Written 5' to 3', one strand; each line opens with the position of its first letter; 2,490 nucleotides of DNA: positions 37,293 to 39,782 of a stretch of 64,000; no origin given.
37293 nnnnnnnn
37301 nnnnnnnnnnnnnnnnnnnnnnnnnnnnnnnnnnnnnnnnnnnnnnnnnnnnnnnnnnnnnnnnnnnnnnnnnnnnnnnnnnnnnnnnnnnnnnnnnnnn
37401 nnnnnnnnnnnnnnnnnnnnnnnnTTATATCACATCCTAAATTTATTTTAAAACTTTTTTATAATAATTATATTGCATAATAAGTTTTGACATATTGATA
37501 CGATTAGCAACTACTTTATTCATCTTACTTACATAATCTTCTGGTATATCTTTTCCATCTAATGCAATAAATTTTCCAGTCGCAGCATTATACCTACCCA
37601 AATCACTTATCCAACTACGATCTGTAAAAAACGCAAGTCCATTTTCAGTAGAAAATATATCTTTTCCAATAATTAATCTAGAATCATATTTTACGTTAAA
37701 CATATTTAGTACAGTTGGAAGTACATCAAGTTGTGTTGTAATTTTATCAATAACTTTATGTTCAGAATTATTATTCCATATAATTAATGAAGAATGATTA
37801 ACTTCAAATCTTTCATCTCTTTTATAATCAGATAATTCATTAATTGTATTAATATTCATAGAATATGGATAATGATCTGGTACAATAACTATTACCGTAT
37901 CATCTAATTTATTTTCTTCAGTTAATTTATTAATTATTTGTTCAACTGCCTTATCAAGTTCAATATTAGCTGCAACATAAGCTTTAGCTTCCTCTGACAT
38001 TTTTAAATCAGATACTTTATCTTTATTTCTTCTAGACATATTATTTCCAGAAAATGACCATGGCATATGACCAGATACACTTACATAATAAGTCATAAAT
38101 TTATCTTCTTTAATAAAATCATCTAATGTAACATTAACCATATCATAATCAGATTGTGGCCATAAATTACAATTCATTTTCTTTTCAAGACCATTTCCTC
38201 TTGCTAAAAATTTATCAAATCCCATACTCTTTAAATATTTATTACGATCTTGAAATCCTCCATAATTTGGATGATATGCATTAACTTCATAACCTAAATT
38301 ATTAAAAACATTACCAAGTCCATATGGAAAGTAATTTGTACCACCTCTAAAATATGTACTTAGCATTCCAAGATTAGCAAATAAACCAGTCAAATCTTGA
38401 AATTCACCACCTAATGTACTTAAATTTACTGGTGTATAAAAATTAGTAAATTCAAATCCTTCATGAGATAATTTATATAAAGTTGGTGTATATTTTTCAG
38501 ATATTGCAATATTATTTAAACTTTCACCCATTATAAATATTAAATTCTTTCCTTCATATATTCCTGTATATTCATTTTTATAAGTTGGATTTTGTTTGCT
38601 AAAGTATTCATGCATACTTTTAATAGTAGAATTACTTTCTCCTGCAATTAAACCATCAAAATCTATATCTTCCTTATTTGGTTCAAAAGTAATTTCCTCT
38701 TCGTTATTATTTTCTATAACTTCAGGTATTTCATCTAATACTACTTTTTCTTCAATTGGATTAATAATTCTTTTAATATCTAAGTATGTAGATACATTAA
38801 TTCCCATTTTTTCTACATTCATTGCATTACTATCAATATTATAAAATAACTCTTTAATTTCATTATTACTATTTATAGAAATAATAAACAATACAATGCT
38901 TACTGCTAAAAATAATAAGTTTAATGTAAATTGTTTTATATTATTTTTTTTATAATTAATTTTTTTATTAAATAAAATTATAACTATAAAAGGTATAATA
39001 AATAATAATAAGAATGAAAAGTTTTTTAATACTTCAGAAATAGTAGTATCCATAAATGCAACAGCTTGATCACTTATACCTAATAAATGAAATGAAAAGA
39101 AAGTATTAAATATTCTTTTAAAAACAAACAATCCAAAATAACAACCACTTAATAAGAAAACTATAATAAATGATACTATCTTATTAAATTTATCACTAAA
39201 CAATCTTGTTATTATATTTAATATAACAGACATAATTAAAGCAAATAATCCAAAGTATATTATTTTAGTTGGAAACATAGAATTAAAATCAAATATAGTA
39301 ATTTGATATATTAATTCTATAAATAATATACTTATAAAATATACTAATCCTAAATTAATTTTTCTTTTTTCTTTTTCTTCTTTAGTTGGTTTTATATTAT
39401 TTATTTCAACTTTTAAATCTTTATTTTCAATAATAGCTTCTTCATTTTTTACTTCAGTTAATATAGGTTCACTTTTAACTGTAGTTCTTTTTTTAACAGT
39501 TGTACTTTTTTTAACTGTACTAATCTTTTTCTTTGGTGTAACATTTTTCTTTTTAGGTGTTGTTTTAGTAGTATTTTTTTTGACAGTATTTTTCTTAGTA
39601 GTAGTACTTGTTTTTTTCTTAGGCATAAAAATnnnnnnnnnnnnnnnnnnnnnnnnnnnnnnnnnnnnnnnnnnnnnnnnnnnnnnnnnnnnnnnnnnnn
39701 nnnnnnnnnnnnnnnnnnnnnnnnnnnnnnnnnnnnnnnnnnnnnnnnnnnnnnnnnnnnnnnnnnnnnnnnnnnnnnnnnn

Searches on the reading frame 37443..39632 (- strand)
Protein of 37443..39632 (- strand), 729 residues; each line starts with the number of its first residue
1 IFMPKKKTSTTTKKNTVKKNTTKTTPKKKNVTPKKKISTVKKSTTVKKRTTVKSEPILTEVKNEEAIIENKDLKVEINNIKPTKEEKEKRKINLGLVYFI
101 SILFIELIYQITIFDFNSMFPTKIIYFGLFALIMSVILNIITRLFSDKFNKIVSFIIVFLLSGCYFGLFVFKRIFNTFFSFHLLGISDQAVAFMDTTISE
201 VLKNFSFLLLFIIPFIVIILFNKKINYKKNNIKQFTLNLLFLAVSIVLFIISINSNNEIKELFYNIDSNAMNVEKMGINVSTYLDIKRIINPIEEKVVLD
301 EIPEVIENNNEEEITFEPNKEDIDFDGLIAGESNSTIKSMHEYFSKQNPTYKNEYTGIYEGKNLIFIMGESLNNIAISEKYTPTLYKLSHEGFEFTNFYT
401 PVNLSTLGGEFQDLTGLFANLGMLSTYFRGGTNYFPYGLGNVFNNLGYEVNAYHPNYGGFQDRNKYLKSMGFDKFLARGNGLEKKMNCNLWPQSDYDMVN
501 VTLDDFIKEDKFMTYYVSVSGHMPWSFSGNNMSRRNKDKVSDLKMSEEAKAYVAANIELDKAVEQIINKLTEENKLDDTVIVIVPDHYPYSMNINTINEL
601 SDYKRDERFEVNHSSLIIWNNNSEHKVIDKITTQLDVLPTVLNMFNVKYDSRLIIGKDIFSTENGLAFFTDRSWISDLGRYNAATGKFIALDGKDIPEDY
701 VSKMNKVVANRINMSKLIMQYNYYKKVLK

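Call 75: search_protein_families(library=pfam, proteins=[window:37443-39632:-], max_evalue=0.00001)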
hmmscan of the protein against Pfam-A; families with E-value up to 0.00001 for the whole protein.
window:37443-39632:- (729 aa): 1 family
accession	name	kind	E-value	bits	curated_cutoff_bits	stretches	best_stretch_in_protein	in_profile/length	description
PF00884.28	Sulfatase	-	1.6e-31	110.2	25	1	362-646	1-300/301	Sulfatase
